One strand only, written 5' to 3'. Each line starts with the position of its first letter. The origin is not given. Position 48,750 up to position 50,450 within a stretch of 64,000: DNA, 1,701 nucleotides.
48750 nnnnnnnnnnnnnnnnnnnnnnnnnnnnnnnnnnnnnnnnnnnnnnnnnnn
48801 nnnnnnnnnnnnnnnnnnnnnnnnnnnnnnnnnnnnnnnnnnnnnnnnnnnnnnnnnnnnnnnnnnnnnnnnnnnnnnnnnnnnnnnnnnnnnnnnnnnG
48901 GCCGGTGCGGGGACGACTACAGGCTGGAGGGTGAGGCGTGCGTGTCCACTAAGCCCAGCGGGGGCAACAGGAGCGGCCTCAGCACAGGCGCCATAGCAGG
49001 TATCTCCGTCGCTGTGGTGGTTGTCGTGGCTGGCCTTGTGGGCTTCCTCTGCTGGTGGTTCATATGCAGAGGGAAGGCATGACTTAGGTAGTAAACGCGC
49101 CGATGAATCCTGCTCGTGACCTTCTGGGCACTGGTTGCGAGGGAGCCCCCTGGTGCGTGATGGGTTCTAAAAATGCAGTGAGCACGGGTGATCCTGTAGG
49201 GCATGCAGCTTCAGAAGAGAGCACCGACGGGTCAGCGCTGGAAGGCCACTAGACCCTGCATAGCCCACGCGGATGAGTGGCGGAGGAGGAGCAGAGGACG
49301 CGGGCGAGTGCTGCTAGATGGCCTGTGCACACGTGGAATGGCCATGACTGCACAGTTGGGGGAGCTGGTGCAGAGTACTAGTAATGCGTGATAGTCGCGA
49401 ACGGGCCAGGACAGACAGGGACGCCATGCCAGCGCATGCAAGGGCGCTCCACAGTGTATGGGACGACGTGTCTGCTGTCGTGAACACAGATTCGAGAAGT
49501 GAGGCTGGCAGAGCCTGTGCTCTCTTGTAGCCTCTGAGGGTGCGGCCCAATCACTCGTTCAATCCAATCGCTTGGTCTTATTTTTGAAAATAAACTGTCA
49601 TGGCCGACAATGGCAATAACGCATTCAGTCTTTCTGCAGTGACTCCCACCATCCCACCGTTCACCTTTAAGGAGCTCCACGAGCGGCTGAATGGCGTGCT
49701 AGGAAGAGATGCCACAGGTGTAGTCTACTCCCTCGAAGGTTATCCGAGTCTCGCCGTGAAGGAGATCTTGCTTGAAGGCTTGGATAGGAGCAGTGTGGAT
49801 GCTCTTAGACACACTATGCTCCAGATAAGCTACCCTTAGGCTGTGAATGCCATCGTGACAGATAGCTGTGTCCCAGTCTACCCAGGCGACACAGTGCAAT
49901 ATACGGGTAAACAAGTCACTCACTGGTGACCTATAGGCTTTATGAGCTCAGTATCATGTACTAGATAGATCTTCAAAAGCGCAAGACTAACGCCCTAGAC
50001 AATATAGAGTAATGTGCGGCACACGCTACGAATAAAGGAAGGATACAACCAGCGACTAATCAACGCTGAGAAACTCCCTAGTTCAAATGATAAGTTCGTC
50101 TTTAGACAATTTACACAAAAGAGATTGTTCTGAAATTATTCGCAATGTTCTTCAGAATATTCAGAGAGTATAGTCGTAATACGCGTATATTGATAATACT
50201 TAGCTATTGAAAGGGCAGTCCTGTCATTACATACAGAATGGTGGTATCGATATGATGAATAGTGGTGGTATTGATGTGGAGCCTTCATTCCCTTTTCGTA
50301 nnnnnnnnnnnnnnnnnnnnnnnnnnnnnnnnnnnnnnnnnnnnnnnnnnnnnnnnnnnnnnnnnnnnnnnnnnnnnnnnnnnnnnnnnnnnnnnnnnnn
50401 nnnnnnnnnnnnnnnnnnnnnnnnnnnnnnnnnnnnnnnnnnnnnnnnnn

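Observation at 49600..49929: Decayed NEK-kinase gene fragment with promoter still intact, next to the VSP arm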

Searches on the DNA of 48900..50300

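Call 46: search_rna_families(source=window, start=48900, end=50300, threshold=evalue, max_evalue=1)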
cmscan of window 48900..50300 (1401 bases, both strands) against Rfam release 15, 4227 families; matches with E-value up to 1: 0.
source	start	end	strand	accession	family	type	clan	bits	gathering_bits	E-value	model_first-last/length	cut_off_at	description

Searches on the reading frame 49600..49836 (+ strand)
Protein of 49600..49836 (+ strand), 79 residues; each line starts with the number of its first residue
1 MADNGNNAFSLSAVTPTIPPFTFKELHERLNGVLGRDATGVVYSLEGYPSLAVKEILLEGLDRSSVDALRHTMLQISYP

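Call 6: search_protein_families(library=pfam, proteins=[window:49600-49836:+], max_evalue=1)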
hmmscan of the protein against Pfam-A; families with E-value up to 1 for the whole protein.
seq(79 aa): 0 families

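Call 12: find_encoding_contigs(protein=P0003, flank=10000, max_places=6)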
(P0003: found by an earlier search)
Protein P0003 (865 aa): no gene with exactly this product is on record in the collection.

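Call 13: find_encoding_contigs(protein=window:49600-49836:+, flank=10000, max_places=10)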
Protein seq(79 aa) (79 aa): 16 contigs read that carry it; 6 places shown.
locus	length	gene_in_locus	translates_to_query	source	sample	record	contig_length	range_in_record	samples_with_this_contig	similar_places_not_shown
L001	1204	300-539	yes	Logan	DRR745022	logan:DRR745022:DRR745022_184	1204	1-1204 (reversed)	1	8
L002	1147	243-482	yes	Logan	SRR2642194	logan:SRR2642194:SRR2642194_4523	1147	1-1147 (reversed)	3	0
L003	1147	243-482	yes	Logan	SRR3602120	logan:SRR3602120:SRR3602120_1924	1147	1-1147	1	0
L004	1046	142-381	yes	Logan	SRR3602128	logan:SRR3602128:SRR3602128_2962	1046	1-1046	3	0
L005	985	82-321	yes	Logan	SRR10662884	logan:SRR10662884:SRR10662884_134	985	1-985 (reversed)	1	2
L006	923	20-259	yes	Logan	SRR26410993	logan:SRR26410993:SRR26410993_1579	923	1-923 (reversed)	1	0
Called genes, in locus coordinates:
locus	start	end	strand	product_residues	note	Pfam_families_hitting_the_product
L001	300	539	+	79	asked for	-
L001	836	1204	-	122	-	?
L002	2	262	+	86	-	?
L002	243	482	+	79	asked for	-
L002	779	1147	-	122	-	?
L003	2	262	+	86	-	?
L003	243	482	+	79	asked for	-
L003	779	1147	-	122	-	?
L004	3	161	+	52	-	?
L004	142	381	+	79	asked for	-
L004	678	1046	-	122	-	?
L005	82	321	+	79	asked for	-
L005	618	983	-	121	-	?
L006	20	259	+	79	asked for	-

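Call 14: find_encoding_contigs(protein=P0002, flank=10000, max_places=6)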
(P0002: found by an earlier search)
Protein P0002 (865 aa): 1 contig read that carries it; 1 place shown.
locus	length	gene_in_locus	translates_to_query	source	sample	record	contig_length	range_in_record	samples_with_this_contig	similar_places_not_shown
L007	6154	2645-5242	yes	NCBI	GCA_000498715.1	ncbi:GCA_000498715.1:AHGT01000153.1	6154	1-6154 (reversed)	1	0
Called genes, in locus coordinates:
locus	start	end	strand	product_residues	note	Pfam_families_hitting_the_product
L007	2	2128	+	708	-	PF03302:VSP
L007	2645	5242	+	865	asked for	PF00069:Pkinase, PF07714:PK_Tyr_Ser-Thr, PF12796:Ank_2, PF12796:Ank_2, PF13637:Ank_4 (weak), PF12796:Ank_2, PF12796:Ank_2, PF12796:Ank_2, +7 more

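Call 30: find_encoding_contigs(protein=P0006, flank=10000, max_places=4)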
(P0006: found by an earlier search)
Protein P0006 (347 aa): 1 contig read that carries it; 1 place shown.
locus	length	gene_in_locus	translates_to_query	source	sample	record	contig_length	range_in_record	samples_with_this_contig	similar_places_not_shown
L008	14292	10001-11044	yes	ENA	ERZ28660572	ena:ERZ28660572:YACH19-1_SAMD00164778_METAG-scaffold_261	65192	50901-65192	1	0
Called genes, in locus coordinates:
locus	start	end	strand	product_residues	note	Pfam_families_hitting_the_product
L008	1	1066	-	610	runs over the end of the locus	-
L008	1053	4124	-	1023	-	-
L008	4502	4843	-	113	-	PF03671:Ufm1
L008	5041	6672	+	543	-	-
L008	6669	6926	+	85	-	-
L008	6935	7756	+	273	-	-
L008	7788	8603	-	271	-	-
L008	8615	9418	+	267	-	-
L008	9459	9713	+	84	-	-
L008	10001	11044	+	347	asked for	PF00069:Pkinase, PF07714:PK_Tyr_Ser-Thr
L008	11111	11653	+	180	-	PF13857:Ank_5 (faint), PF24521:Ank_KRIT1 (faint), PF00023:Ank (faint), PF13606:Ank_3 (faint), PF12796:Ank_2, PF13637:Ank_4 (weak), PF12796:Ank_2 (weak)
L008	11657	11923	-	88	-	-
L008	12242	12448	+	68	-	-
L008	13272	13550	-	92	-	-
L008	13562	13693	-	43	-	-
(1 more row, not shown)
